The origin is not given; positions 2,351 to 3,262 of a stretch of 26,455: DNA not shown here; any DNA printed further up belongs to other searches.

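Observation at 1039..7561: HdrA-less Mvh module: group 3c hydrogenase apparently coupled to a GlcD-type flavoprotein and an HdrD-like CCG protein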

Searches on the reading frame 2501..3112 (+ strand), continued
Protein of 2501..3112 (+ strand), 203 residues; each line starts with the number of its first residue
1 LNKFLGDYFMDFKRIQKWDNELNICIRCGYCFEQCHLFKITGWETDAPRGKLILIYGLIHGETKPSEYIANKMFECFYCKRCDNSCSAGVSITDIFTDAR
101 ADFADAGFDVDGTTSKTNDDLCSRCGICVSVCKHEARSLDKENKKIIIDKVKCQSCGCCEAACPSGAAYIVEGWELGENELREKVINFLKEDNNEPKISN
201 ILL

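Call 25: search_protein_families(library=ncbifam, proteins=[L010:437-1717:+, L010:1758-3458:+, L010:3472-4641:+, L010:4628-5746:+, L010:12118-14118:+, L010:14115-14534:+], max_evalue=0.000001)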
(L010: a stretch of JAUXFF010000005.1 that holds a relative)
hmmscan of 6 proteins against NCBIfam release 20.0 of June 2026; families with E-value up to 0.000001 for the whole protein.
L010:437-1717:+ (426 aa): 13 families
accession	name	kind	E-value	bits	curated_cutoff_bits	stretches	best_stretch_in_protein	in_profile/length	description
NF040770.1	hetero_SS_HdrA2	exception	7.1e-127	424.5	1100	1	3-423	139-558/777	CoB-CoM heterodisulfide reductase HdrA2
NF041778.1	hetero_SS_HdrA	equivalog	1.8e-104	350.2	1400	1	3-421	142-566/771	ferredoxin:CoB-CoM heterodisulfide reductase subunit HdrA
NF041891.1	hdrA_Methbact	equivalog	3.6e-93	313.1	1300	1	5-424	135-555/762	ferredoxin:CoB-CoM heterodisulfide reductase subunit HdrA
NF009410.0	PRK12771.1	subfamily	7.1e-09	34.8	516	0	5-41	140-176/566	NAD(P)-binding protein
NF004943.0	PRK06292.2-1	equivalog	5.4e-08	32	432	0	2-52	2-51/456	dihydrolipoyl dehydrogenase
TIGR01292.1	TRX_reduct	equivalog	3.7e-07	29.2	343.45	0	5-110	2-109/300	thioredoxin-disulfide reductase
TIGR01813.1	flavo_cyto_c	subfamily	4e-07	29.1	285.45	1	5-44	1-41/444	flavocytochrome c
NF003585.0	PRK05249.1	equivalog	4e-07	29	465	0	3-44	6-47/464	Si-specific NAD(P)(+) transhydrogenase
TIGR01350.1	lipoamide_DH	equivalog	4.4e-07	29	408.8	0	4-40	2-37/461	dihydrolipoyl dehydrogenase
NF045599.1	bili_reduct_long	exception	6e-07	28.1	750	0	4-51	382-428/641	bilirubin reductase, long form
NF009477.0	PRK12843.1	equivalog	7.4e-07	28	758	0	3-41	16-54/578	FAD-dependent oxidoreductase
NF004789.0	PRK06134.1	subfamily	7.5e-07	28.1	747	0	3-41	12-50/581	FAD-dependent oxidoreductase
TIGR03315.1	Se_ygfK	equivalog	8.8e-07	26.7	835.3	0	4-109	538-631/1012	putative selenate reductase subunit YgfK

L010:1758-3458:+ (566 aa): 12 families
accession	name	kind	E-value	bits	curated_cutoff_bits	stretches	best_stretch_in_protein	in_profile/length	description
NF040770.1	hetero_SS_HdrA2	exception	9.5e-143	477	1100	2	240-563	308-639/777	CoB-CoM heterodisulfide reductase HdrA2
NF041778.1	hetero_SS_HdrA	equivalog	5e-112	375.2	1400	2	241-561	319-647/771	ferredoxin:CoB-CoM heterodisulfide reductase subunit HdrA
NF041891.1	hdrA_Methbact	equivalog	6.9e-111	371.7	1300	2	239-560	304-631/762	ferredoxin:CoB-CoM heterodisulfide reductase subunit HdrA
NF005505.0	PRK07118.1-4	equivalog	2.3e-08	33.8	378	1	501-545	143-186/265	Fe-S cluster domain-containing protein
NF005504.0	PRK07118.1-3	equivalog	3.8e-08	33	437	1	501-550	142-268/293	Fe-S cluster domain-containing protein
TIGR01317.1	GOGAT_sm_gam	subfamily_domain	7.6e-08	31.6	447.7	0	147-290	145-266/485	glutamate synthase small subunit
NF009410.0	PRK12771.1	subfamily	7.6e-08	31.4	516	0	133-222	126-211/566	NAD(P)-binding protein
NF041836.1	rnfB_Methano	equivalog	7.8e-08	32.1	445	1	501-545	143-186/265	Rnf electron transport complex subunit RnfB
NF040864.1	HgcB_ferredoxin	equivalog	2.3e-07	30.6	99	1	491-548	6-62/93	mercury methylation ferredoxin HgcB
TIGR01944.1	rnfB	subfamily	2.9e-07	30.2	68.7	1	492-549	106-162/190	RnfABCDGE type electron transport complex subunit B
NF043039.1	HgcAB_like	equivalog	5.2e-07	29.6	285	1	494-546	296-348/350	HgcAB-like fusion protein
NF045599.1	bili_reduct_long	exception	6.6e-07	28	750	0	147-224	383-458/641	bilirubin reductase, long form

L010:3472-4641:+ (389 aa): 0 families

L010:4628-5746:+ (372 aa): 2 families
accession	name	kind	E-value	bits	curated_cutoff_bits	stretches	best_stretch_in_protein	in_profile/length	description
NF004537.0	PRK05888.1-3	equivalog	1.9e-08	34.1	163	0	245-273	64-91/204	NADH-quinone oxidoreductase subunit NuoI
NF007204.0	PRK09625.1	equivalog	5.1e-07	29.8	125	0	313-352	90-128/133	pyruvate flavodoxin oxidoreductase subunit delta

L010:12118-14118:+ (666 aa): 29 families (the best 25 are shown)
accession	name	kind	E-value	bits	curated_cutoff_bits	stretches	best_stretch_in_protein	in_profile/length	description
NF040770.1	hetero_SS_HdrA2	exception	5.4e-191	636.6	1100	2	188-664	164-640/777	CoB-CoM heterodisulfide reductase HdrA2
NF041778.1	hetero_SS_HdrA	equivalog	2.1e-155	518.6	1400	2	188-665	167-651/771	ferredoxin:CoB-CoM heterodisulfide reductase subunit HdrA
NF041891.1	hdrA_Methbact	equivalog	1.3e-144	483.2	1300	2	187-662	157-633/762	ferredoxin:CoB-CoM heterodisulfide reductase subunit HdrA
TIGR01944.1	rnfB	subfamily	1.1e-14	54.4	68.7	1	589-655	103-168/190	RnfABCDGE type electron transport complex subunit B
NF003475.0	PRK05113.1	equivalog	8.8e-12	45.3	203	1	591-650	105-163/190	electron transport complex subunit RsxB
TIGR03224.1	benzo_boxA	equivalog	3.2e-11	42.8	459.2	1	596-659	7-67/411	benzoyl-CoA 2,3-epoxidase subunit BoxA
NF058577.1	FdxA_fam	equivalog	5.5e-11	42.5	65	0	599-646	7-52/52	4Fe-4S ferredoxin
NF040864.1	HgcB_ferredoxin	equivalog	6.5e-11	41.9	99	1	595-650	10-64/93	mercury methylation ferredoxin HgcB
NF005504.0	PRK07118.1-3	equivalog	1.3e-10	41.2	437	1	599-658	219-276/293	Fe-S cluster domain-containing protein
TIGR02951.1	DMSO_dmsB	equivalog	1.9e-10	41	214.1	0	602-650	67-115/161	DMSO/selenate family reductase complex B subunit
NF005415.0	PRK06991.1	equivalog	1e-09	38.4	281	1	591-646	77-131/284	electron transport complex subunit RsxB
NF009410.0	PRK12771.1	subfamily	1.1e-09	37.4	516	0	601-648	514-561/566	NAD(P)-binding protein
TIGR02179.1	PorD_KorD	subfamily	2.3e-09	37.2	60.05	1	596-648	22-73/78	2-oxoacid:acceptor oxidoreductase, delta subunit, pyruvate/2-ketoisovalerate family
NF007202.0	PRK09623.1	equivalog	3.3e-09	37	166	1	593-647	45-98/105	3-methyl-2-oxobutanoate dehydrogenase subunit delta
TIGR03149.1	cyt_nit_nrfC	equivalog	5.3e-09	35.8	377.6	0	602-644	97-139/225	cytochrome c nitrite reductase Fe-S protein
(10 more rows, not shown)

L010:14115-14534:+ (139 aa): 3 families
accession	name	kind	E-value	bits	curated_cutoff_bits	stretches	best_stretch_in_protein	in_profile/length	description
NF040770.1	hetero_SS_HdrA2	exception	1.5e-51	175.4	1100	1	2-131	644-773/777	CoB-CoM heterodisulfide reductase HdrA2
NF045873.1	F420_non_VhuD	exception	1.2e-35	122.4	215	1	7-133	3-129/132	F420-non-reducing hydrogenase iron-sulfur subunit VhuD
NF041891.1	hdrA_Methbact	equivalog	3.1e-15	55.5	1300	1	2-127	640-759/762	ferredoxin:CoB-CoM heterodisulfide reductase subunit HdrA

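Call 36: search_solved_structures(query=A1, max_evalue=0.01, show_alignments=3)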
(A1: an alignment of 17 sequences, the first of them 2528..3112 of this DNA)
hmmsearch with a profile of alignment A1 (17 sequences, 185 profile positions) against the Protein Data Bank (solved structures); distinct sequences matched with E-value up to 0.01: 116 (the best 60 are shown).
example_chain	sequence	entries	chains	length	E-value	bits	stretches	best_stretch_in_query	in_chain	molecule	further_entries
7bkb_K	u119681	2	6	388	1.1e-20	77.1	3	108-160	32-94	Formylmethanofuran dehydrogenase, subunit F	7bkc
9sw6_H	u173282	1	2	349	2.6e-20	75.9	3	101-158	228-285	Tungsten formylmethanofuran dehydrogenase, subunit F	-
5t5i_F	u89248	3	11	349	7.3e-19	71.2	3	101-158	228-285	Tungsten formylmethanofuran dehydrogenase subunit fwdF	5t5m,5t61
9sw6_G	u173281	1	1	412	8.5e-18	67.7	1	67-162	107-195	Polyferredoxin protein MvhB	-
9sfi_A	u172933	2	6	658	8.5e-16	61.2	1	97-161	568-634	CoB--CoM heterodisulfide reductase iron-sulfur subunit A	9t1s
8rvu_a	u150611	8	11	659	1.4e-14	57.2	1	95-163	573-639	H(2):CoB-CoM heterodisulfide,ferredoxin reductase subunit A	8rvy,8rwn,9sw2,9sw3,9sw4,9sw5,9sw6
8rvv_A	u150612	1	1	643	3.1e-14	56.1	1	95-162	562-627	H(2):CoB-CoM heterodisulfide,ferredoxin reductase subunit A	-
5odc_A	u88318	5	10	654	4.2e-13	52.4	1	94-162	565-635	Heterodisulfide reductase, subunit A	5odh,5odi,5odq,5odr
9sfi_T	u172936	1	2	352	4.7e-12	49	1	54-159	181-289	4Fe-4S ferredoxin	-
7bkb_A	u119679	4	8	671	5e-10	42.4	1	110-162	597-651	CoB--CoM heterodisulfide reductase iron-sulfur subunit A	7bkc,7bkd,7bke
9sfi_O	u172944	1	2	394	7.2e-10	41.9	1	112-178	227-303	Ferredoxin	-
7ar7_I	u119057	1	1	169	1.3e-07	34.6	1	108-170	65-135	NADH dehydrogenase [ubiquinone] iron-sulfur protein 8-A, mitochondrial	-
2vpw_B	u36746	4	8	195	1.8e-07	34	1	108-163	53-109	NRFC PROTEIN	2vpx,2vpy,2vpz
7np8_A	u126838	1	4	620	1.9e-07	34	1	106-167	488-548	Coenzyme F420-dependent sulfite reductase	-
7arc_I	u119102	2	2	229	2.1e-07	33.9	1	108-174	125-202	TYKY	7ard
5odc_C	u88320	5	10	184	0.0001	25.1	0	62-98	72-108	Heterodisulfide reductase, subunit C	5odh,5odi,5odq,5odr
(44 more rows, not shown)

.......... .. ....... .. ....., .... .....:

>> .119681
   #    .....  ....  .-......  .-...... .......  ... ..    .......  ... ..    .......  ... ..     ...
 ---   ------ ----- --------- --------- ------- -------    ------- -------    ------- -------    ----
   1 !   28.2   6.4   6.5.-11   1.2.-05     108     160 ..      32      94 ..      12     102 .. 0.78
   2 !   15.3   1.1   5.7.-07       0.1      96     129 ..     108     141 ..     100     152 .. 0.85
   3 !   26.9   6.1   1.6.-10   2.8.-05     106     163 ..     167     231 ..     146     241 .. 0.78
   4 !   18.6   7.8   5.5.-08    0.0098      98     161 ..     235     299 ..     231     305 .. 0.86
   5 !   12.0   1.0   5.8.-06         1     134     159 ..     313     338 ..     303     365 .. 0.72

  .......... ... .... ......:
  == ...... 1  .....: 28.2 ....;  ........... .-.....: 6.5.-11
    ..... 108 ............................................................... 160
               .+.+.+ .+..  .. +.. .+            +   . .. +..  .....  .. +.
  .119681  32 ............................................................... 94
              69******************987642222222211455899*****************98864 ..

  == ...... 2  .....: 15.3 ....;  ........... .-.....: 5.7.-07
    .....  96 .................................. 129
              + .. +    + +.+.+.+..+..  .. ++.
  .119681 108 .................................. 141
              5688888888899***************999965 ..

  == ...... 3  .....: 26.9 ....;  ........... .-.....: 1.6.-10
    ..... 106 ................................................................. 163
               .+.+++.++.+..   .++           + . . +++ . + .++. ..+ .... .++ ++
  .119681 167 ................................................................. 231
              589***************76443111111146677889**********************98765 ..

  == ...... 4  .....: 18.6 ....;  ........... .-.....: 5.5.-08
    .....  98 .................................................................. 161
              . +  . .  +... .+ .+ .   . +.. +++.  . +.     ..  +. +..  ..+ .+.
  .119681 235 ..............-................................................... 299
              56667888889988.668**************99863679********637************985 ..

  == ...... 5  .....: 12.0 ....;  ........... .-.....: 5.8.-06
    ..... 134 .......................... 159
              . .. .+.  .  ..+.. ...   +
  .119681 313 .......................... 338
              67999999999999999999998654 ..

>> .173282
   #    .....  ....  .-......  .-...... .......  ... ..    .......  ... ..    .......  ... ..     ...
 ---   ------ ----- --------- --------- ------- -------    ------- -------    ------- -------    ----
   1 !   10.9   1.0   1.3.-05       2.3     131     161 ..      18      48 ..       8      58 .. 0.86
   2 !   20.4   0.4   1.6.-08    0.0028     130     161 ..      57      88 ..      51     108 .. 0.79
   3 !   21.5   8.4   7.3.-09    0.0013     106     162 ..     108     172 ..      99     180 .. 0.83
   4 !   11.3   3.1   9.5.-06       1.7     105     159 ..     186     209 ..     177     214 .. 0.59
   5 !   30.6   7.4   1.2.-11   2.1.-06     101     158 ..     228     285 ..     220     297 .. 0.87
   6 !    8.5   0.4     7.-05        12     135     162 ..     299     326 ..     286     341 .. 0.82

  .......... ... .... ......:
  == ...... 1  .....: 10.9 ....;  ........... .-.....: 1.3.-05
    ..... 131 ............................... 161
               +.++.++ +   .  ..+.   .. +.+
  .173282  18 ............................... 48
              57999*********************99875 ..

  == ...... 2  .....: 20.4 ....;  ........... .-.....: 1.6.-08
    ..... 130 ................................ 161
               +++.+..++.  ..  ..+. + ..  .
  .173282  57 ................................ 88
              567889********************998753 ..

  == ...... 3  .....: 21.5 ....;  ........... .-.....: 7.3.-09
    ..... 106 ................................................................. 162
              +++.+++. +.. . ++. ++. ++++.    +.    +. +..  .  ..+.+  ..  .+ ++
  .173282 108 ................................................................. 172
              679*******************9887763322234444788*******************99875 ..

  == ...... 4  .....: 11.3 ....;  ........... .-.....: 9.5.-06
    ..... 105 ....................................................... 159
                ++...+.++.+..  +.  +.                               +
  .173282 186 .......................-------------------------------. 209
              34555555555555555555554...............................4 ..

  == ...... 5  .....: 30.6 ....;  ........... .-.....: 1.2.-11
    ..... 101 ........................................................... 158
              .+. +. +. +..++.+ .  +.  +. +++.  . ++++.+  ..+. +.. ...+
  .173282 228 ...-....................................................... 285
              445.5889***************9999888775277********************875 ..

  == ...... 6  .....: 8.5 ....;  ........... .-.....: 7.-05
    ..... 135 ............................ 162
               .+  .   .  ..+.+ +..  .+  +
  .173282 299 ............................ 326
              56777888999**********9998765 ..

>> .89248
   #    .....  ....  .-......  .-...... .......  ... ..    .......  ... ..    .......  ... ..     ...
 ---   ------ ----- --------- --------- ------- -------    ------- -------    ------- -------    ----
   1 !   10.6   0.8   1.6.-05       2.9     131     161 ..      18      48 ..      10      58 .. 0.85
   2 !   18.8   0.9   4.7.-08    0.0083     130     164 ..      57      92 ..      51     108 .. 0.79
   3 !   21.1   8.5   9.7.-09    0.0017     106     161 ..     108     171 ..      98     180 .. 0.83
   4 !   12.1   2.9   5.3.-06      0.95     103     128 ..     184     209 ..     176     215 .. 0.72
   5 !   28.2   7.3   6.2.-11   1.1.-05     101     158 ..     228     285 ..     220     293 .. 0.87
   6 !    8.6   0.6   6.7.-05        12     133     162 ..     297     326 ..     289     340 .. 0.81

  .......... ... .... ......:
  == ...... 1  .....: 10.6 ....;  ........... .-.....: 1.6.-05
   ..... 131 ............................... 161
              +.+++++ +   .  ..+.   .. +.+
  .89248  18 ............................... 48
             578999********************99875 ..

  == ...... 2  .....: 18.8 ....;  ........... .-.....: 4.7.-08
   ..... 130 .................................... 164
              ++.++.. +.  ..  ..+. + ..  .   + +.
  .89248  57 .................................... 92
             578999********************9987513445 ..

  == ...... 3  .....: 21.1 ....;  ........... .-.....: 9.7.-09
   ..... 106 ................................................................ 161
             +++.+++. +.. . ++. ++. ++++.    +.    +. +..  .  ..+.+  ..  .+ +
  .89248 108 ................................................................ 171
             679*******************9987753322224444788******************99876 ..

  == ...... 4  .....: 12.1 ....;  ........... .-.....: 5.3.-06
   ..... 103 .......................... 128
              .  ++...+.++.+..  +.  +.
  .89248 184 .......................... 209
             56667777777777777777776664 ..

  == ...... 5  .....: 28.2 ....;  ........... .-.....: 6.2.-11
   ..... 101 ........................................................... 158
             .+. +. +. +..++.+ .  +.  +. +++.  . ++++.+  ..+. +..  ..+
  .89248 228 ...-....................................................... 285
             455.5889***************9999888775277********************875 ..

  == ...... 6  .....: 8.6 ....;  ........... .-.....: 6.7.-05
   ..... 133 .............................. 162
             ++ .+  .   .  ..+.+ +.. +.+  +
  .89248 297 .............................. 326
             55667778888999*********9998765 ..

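Call 44: search_protein_families(library=ncbifam, proteins=[L061:10943-12187:+, L043:7290-8549:+, L029:3385-4677:+, L016:5168-6412:+, L042:11045-12310:+, L012:11005-12282:+, L073:10960-12207:+, L085:10885-12183:+, L072:3188-4498:+, L076:10929-12191:+], max_evalue=1e-60)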
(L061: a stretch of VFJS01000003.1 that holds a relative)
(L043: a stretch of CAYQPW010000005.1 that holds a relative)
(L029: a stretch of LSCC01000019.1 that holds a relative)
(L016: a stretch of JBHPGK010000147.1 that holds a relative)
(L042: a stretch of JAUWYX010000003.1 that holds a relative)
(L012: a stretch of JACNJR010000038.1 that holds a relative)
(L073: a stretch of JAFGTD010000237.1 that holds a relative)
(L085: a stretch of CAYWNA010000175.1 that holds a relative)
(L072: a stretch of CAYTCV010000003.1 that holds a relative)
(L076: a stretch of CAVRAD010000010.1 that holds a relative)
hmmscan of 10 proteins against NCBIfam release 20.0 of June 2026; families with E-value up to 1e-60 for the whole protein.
L061:10943-12187:+ (415 aa): 4 families
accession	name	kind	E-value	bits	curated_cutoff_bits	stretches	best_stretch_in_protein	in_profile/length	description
NF052593.1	NPN_racem_MAR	equivalog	7.1e-115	383.9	500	1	4-413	1-414/415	nickel-dependent malate racemase, LarAH6 family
NF033504.2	Ni_dep_LarA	equivalog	1.6e-89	300.5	460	1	3-413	1-421/422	nickel-dependent lactate racemase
NF052525.1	NPN_LarAH10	equivalog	6.8e-83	278.7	540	1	3-413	2-426/426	NPN-dependent 2-hydroxyacid racemase, LarAH10 family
NF052595.1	NPN_LarAH5_MAR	equivalog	3.3e-82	276.7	462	1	4-411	1-412/415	nickel-dependent malate racemase, LarAH5 family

L043:7290-8549:+ (420 aa): 4 families
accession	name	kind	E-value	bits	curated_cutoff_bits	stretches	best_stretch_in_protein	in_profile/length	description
NF052593.1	NPN_racem_MAR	equivalog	3.6e-113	378.3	500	1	6-416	1-414/415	nickel-dependent malate racemase, LarAH6 family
NF033504.2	Ni_dep_LarA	equivalog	9.2e-87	291.5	460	1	6-416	2-421/422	nickel-dependent lactate racemase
NF052595.1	NPN_LarAH5_MAR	equivalog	8.1e-81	272.1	462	1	6-415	1-413/415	nickel-dependent malate racemase, LarAH5 family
NF052525.1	NPN_LarAH10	equivalog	4.5e-80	269.4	540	1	6-415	3-425/426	NPN-dependent 2-hydroxyacid racemase, LarAH10 family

L029:3385-4677:+ (431 aa): 4 families
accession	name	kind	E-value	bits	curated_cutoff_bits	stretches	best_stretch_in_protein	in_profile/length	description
NF052593.1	NPN_racem_MAR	equivalog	8.9e-117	390.2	500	1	19-429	1-415/415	nickel-dependent malate racemase, LarAH6 family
NF033504.2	Ni_dep_LarA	equivalog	2.9e-91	306.3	460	1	19-428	2-421/422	nickel-dependent lactate racemase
NF052595.1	NPN_LarAH5_MAR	equivalog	7.7e-88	295.2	462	1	19-428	1-414/415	nickel-dependent malate racemase, LarAH5 family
NF052525.1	NPN_LarAH10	equivalog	5.2e-87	292.3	540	1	19-428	3-426/426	NPN-dependent 2-hydroxyacid racemase, LarAH10 family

L016:5168-6412:+ (415 aa): 4 families
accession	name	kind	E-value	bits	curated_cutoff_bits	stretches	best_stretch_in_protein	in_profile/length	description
NF052593.1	NPN_racem_MAR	equivalog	1.5e-117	392.7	500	1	4-413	1-415/415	nickel-dependent malate racemase, LarAH6 family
NF033504.2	Ni_dep_LarA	equivalog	3.4e-90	302.8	460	1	4-412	2-421/422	nickel-dependent lactate racemase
NF052525.1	NPN_LarAH10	equivalog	6.6e-88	295.2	540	1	4-412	3-426/426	NPN-dependent 2-hydroxyacid racemase, LarAH10 family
NF052595.1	NPN_LarAH5_MAR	equivalog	1.2e-86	291.3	462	1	4-411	1-413/415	nickel-dependent malate racemase, LarAH5 family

L042:11045-12310:+ (422 aa): 4 families
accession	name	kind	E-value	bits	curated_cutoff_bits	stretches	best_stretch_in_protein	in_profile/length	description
NF052593.1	NPN_racem_MAR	equivalog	8.9e-118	393.5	500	1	10-419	1-414/415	nickel-dependent malate racemase, LarAH6 family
NF033504.2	Ni_dep_LarA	equivalog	3.8e-92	309.2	460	1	9-418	1-420/422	nickel-dependent lactate racemase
NF052595.1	NPN_LarAH5_MAR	equivalog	6.6e-89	298.7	462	1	10-418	1-413/415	nickel-dependent malate racemase, LarAH5 family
NF052525.1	NPN_LarAH10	equivalog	1e-87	294.6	540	1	9-418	2-425/426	NPN-dependent 2-hydroxyacid racemase, LarAH10 family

L012:11005-12282:+ (426 aa): 4 families
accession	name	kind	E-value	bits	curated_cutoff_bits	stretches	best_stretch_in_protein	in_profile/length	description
NF052593.1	NPN_racem_MAR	equivalog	8e-119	396.9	500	1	11-420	2-415/415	nickel-dependent malate racemase, LarAH6 family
NF033504.2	Ni_dep_LarA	equivalog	3.3e-93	312.7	460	1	10-417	2-419/422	nickel-dependent lactate racemase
NF052595.1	NPN_LarAH5_MAR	equivalog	2e-87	293.8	462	1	11-419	2-414/415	nickel-dependent malate racemase, LarAH5 family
NF052525.1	NPN_LarAH10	equivalog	4.7e-86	289.1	540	1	11-419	4-426/426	NPN-dependent 2-hydroxyacid racemase, LarAH10 family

L073:10960-12207:+ (416 aa): 4 families
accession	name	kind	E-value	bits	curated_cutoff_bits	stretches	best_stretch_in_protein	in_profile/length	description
NF052593.1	NPN_racem_MAR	equivalog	1.2e-118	396.3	500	1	5-413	2-414/415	nickel-dependent malate racemase, LarAH6 family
NF033504.2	Ni_dep_LarA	equivalog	3.7e-87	292.7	460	1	4-412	2-420/422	nickel-dependent lactate racemase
NF052595.1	NPN_LarAH5_MAR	equivalog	7.9e-87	291.9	462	1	5-413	2-414/415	nickel-dependent malate racemase, LarAH5 family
NF052525.1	NPN_LarAH10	equivalog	7e-82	275.4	540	1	3-412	2-425/426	NPN-dependent 2-hydroxyacid racemase, LarAH10 family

L085:10885-12183:+ (433 aa): 4 families
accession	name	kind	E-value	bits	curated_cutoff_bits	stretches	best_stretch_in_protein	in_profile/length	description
NF052593.1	NPN_racem_MAR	equivalog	2.9e-114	381.9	500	1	21-428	2-414/415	nickel-dependent malate racemase, LarAH6 family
NF033504.2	Ni_dep_LarA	equivalog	1.1e-86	291.2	460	1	20-428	2-421/422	nickel-dependent lactate racemase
NF052595.1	NPN_LarAH5_MAR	equivalog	2e-84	284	462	1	21-427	2-413/415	nickel-dependent malate racemase, LarAH5 family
NF052525.1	NPN_LarAH10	equivalog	1.3e-79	267.9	540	1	21-428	4-426/426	NPN-dependent 2-hydroxyacid racemase, LarAH10 family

L072:3188-4498:+ (437 aa): 4 families
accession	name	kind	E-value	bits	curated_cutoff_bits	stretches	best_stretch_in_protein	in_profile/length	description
NF052593.1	NPN_racem_MAR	equivalog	7.4e-112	374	500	1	25-434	1-414/415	nickel-dependent malate racemase, LarAH6 family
NF033504.2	Ni_dep_LarA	equivalog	1.9e-87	293.7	460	1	25-433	2-420/422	nickel-dependent lactate racemase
NF052525.1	NPN_LarAH10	equivalog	1.5e-81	274.3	540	1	25-434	3-426/426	NPN-dependent 2-hydroxyacid racemase, LarAH10 family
NF052595.1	NPN_LarAH5_MAR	equivalog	1.7e-78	264.5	462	1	25-433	1-413/415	nickel-dependent malate racemase, LarAH5 family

L076:10929-12191:+ (421 aa): 4 families
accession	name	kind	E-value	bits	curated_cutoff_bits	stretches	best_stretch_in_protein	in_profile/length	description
NF052593.1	NPN_racem_MAR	equivalog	3.2e-118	394.9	500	1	10-418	2-414/415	nickel-dependent malate racemase, LarAH6 family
NF033504.2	Ni_dep_LarA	equivalog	7.5e-87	291.8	460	1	9-418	2-421/422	nickel-dependent lactate racemase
NF052595.1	NPN_LarAH5_MAR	equivalog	8.6e-87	291.8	462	1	10-418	2-414/415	nickel-dependent malate racemase, LarAH5 family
NF052525.1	NPN_LarAH10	equivalog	1.7e-82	277.4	540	1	9-417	3-425/426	NPN-dependent 2-hydroxyacid racemase, LarAH10 family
